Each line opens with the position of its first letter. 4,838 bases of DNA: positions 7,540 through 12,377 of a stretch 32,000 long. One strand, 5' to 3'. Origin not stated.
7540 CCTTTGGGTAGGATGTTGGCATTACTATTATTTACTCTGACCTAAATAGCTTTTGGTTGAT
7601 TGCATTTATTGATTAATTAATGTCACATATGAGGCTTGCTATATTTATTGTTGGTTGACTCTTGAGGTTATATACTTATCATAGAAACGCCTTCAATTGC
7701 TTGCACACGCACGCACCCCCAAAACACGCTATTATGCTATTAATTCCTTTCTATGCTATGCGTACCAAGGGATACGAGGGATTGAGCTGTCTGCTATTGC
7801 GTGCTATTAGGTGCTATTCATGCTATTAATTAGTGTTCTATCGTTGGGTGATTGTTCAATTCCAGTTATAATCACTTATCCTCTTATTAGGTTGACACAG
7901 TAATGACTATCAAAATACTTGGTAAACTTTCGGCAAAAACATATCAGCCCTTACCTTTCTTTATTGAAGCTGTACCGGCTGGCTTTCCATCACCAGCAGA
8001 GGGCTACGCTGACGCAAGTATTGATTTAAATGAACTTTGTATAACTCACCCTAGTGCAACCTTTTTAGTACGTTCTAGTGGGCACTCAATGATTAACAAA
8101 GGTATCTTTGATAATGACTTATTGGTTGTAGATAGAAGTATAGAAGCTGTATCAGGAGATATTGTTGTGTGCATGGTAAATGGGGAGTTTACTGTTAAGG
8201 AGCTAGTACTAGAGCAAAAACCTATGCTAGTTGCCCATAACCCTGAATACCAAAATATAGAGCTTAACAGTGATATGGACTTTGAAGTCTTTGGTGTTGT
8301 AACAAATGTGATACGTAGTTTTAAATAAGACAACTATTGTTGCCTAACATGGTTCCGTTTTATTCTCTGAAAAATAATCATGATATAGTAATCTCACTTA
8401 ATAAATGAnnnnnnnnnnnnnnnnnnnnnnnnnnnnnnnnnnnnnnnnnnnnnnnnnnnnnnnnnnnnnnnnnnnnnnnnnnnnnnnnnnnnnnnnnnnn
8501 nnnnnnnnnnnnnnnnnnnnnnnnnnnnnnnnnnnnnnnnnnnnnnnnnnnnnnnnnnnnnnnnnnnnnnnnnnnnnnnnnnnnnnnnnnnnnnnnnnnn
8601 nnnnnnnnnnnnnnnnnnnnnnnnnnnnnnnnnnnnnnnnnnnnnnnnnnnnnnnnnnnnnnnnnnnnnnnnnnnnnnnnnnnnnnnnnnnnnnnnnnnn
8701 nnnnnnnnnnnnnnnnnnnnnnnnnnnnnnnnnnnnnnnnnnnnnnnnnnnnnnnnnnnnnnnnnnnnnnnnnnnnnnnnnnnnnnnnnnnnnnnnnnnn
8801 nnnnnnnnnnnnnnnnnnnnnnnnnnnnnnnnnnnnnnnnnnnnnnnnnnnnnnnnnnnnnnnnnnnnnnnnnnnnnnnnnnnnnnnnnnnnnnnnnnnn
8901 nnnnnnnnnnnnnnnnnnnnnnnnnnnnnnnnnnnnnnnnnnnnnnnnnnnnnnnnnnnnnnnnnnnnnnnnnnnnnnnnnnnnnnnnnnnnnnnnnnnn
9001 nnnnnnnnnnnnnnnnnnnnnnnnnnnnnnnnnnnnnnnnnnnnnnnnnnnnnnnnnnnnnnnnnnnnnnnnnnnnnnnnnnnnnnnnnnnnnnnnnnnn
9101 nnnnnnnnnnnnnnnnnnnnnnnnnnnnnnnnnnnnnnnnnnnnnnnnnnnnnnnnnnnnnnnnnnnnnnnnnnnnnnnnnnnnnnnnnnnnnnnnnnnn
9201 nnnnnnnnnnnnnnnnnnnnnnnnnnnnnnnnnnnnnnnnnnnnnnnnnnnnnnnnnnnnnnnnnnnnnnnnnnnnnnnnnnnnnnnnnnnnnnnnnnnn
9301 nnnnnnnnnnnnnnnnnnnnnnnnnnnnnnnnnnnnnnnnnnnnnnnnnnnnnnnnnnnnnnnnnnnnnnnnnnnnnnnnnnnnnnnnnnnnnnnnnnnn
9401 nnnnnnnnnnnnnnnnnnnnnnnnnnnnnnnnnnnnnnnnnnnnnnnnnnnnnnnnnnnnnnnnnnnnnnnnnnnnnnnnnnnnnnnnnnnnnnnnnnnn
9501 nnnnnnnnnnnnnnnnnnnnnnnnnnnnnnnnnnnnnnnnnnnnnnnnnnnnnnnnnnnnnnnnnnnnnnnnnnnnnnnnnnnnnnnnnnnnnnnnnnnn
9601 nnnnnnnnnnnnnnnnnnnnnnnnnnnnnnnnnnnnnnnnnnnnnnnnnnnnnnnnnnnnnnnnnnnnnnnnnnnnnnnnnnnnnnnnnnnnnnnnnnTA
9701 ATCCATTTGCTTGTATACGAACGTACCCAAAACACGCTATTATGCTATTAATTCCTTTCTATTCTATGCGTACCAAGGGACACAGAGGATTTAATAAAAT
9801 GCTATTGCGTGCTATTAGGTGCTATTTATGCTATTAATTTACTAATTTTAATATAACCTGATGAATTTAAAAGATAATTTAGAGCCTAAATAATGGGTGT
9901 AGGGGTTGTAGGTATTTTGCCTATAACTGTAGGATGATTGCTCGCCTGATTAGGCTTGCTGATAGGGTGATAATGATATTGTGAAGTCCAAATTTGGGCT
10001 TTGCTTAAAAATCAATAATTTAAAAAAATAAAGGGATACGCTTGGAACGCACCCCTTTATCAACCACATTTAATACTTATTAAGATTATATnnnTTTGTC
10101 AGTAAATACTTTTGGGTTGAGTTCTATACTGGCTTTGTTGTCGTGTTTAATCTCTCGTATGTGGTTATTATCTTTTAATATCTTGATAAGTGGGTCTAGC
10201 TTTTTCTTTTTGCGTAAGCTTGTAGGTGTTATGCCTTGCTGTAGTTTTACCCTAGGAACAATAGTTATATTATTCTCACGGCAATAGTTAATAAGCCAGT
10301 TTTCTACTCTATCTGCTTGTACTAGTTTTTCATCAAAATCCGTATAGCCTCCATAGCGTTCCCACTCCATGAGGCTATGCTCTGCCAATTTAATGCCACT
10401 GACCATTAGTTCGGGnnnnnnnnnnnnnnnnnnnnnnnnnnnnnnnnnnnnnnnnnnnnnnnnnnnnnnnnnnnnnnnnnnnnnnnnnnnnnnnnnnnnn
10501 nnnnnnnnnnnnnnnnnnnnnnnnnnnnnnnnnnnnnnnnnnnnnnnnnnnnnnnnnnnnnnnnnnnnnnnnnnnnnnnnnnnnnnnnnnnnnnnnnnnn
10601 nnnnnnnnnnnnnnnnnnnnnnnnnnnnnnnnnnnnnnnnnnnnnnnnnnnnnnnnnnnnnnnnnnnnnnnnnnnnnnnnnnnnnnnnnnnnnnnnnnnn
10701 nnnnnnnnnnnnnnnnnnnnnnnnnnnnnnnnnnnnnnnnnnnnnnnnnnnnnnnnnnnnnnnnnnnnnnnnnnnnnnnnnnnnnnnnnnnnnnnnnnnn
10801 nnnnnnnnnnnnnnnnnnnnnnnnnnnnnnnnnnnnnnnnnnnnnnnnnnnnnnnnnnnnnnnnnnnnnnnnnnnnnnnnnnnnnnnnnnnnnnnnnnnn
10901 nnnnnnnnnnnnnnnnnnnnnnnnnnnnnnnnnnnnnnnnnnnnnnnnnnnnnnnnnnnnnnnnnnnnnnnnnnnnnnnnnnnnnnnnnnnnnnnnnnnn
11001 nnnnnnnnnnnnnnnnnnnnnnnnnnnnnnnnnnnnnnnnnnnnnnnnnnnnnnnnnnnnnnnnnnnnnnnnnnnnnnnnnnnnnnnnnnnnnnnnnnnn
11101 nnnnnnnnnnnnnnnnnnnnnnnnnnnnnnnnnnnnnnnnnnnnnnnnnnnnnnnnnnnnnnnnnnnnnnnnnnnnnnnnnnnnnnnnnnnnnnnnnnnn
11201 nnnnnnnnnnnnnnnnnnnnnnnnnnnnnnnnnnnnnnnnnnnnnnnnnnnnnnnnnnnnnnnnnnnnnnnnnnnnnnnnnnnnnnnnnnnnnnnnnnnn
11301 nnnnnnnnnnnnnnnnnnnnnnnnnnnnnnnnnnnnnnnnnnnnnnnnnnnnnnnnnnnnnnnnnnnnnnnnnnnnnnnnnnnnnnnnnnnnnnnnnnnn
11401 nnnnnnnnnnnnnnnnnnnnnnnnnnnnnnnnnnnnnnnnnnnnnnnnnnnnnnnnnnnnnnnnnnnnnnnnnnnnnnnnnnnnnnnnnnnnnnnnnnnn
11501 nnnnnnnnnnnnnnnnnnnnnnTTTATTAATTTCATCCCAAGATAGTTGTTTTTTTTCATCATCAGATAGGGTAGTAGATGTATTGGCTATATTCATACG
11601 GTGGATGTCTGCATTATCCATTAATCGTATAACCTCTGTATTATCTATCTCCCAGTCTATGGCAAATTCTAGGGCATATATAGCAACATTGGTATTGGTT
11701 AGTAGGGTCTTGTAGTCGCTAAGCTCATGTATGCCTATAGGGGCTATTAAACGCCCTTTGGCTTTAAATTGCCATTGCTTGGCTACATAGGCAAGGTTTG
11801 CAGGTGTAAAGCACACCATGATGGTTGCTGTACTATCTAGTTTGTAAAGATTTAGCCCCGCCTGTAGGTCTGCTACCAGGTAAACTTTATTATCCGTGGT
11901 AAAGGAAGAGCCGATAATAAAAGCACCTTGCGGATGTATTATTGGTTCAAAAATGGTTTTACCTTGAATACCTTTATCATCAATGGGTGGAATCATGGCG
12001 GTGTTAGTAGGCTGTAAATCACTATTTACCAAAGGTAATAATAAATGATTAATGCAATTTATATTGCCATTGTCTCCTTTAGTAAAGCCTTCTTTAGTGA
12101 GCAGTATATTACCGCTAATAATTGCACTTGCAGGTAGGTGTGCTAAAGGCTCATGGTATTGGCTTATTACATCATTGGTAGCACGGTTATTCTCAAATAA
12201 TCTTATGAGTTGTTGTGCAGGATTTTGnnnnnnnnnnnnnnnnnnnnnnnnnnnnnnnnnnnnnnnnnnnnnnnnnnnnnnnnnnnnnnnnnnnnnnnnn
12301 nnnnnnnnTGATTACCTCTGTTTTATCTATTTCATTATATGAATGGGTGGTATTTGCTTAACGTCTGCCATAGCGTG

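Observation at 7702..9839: umuDC cassette bracketed by ~130-bp direct repeats packed with helically phased GCTATT motifs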

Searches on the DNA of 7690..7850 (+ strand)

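Call 11: search_dna_similar(query=window:7690-7850:+, collection=plasmids, mode=distant, max_evalue=0.001)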
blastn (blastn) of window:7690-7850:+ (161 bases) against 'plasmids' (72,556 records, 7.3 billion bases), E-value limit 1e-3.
No match.

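Call 12: search_dna_similar(query=window:7690-7850:+, collection=phages, mode=distant, max_evalue=0.001)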
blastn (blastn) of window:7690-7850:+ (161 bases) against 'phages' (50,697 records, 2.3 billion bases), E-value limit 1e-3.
No match.

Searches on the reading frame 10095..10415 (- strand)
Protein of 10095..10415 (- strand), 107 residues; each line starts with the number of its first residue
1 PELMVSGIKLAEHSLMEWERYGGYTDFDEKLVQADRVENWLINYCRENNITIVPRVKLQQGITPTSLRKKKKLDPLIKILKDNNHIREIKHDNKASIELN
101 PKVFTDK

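Call 74: predict_structure(alignment_id=A4)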
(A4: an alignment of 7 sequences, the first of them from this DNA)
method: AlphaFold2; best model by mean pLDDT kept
length: 107 residues; sequences in the alignment: 7
mean_pLDDT: 79.4   pTM: 0.57
mean pLDDT of the five models: 79.4, 77.8, 76.6, 75.5, 73.4
residues with pLDDT >= 90: 0; 70-90: 93; 50-70: 13; < 50: 1
segments of 3 or more residues with pLDDT < 50: none
pLDDT, mean of each block of 10 residues (from residue 1): 80 80 60 85 87 84 76 85 85 80 69
secondary structure, 60 per line:
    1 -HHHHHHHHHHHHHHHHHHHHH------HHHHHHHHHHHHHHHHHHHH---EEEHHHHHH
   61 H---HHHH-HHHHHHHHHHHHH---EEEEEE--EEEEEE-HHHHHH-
elements in order: H2-22 H29-48 E52-54 H55-61 H65-68 H70-82 E86-91 E94-99 H101-106

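Call 77: fold_search(model_id=the predicted structure, library=pdb)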
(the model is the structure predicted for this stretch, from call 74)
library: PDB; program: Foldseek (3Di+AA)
matches with E <= 10: 1235; with E <= 0.001: 0
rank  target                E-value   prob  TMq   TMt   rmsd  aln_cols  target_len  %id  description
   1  8j3g                  9.7e-03  1.00  0.55  0.21   5.2        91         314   18  Crystal structure of apo (S)-norcoclaurine 6-O-methyltransferase from Coptis chinensis (released 2024-10-23)
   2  2co5_A                1.3e-02  1.00  0.47  0.54   3.2        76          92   21  F93 FROM STIV, a winged-helix DNA-binding protein (released 2006-05-31)
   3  2co5_B                1.5e-02  1.00  0.49  0.55   3.1        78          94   19  F93 FROM STIV, a winged-helix DNA-binding protein (released 2006-05-31)
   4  9ilk_MODEL_1_A        1.6e-02  1.00  0.46  0.44   2.5        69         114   14  monomeric SarA, truncation of residue 20-124 (released 2025-10-15)
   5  8zn0_A                1.6e-02  0.99  0.52  0.19   7.0        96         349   11  The Crystal Structure of an Atypical N-methyltransferasea PaOMT9 in P. amurense (released 2025-05-28)
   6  3dqv_C                1.6e-02  0.98  0.47  0.17   4.9        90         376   17  Structural Insights into NEDD8 Activation of Cullin-RING Ligases: Conformational Control of Conjugation (released 2008-09-30)
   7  3p9i_A                1.6e-02  0.96  0.43  0.16   9.4       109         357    7  Crystal structure of perennial ryegrass LpOMT1 complexed with S-adenosyl-L-homocysteine and sinapaldehyde (released 2011-01-12)
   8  2frh_A                1.7e-02  0.99  0.46  0.40  12.2       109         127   11  Crystal Structure of Sara, A Transcription Regulator From Staphylococcus Aureus (released 2006-01-31)
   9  4ems_B                1.8e-02  0.98  0.49  0.18   8.1       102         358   15  Crystal Structure Analysis of Coniferyl Alcohol 9-O-Methyltransferase from Linum Nodiflorum (released 2013-05-01)
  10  3f3x                  2.1e-02  0.98  0.48  0.38  12.8       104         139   12  Crystal structure of the transcriptional regulator BldR from Sulfolobus Solfataricus (released 2009-05-05)
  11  2fnp_A                2.2e-02  0.99  0.47  0.42  11.2       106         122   11  Crystal structure of SarA (released 2006-01-31)
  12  6r7f_O                2.2e-02  0.98  0.47  0.09   6.1        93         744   13  Structural basis of Cullin-2 RING E3 ligase regulation by the COP9 signalosome (released 2019-08-28)
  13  5icg                  2.5e-02  0.99  0.53  0.20   5.3        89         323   16  Crystal structure of apo (S)-norcoclaurine 6-O-methyltransferase (released 2016-06-08)
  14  3f6o_A                2.5e-02  0.99  0.47  0.51   4.9        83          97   13  Crystal structure of ArsR family transcriptional regulator, RHA00566 (released 2008-11-25)
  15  8or3_A                2.7e-02  0.99  0.50  0.09   5.6        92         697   12  CAND1-CUL1-RBX1-SKP1-SKP2-DCNL1 (released 2023-06-28)
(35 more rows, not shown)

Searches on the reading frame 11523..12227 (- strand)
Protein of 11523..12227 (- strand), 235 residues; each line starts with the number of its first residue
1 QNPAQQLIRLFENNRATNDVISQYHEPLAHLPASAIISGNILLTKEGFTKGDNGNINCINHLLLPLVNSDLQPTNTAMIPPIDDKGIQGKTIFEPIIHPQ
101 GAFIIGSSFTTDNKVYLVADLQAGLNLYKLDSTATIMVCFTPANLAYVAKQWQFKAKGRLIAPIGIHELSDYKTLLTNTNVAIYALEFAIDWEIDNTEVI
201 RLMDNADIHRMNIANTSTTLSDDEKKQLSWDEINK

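Call 101: predict_structure(alignment_id=A7)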
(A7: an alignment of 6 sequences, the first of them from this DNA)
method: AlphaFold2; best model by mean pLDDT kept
length: 235 residues; sequences in the alignment: 6
mean_pLDDT: 39.1   pTM: 0.32
mean pLDDT of the five models: 39.1, 37.2, 36.7, 35.7, 31.5
residues with pLDDT >= 90: 0; 70-90: 0; 50-70: 29; < 50: 206
segments of 3 or more residues with pLDDT < 50: 1-78, 80-102, 105-113, 120-122, 140-220, 230-235
pLDDT, mean of each block of 10 residues (from residue 1): 34 32 33 34 31 34 42 45 40 46 45 50 52 50 39 36 31 31 26 37 37 40 51 44
secondary structure, 60 per line:
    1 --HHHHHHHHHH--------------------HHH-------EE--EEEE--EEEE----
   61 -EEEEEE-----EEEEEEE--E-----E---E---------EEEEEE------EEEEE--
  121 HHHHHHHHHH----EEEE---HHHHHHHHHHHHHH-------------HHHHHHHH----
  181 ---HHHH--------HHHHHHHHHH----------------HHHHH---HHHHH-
elements in order: H3-12 E47-50 E53-56 E62-67 E73-79 E102-107 E114-118 H121-130 E135-138 H142-155 H169-176 H184-187 H196-205 H222-226 H230-234
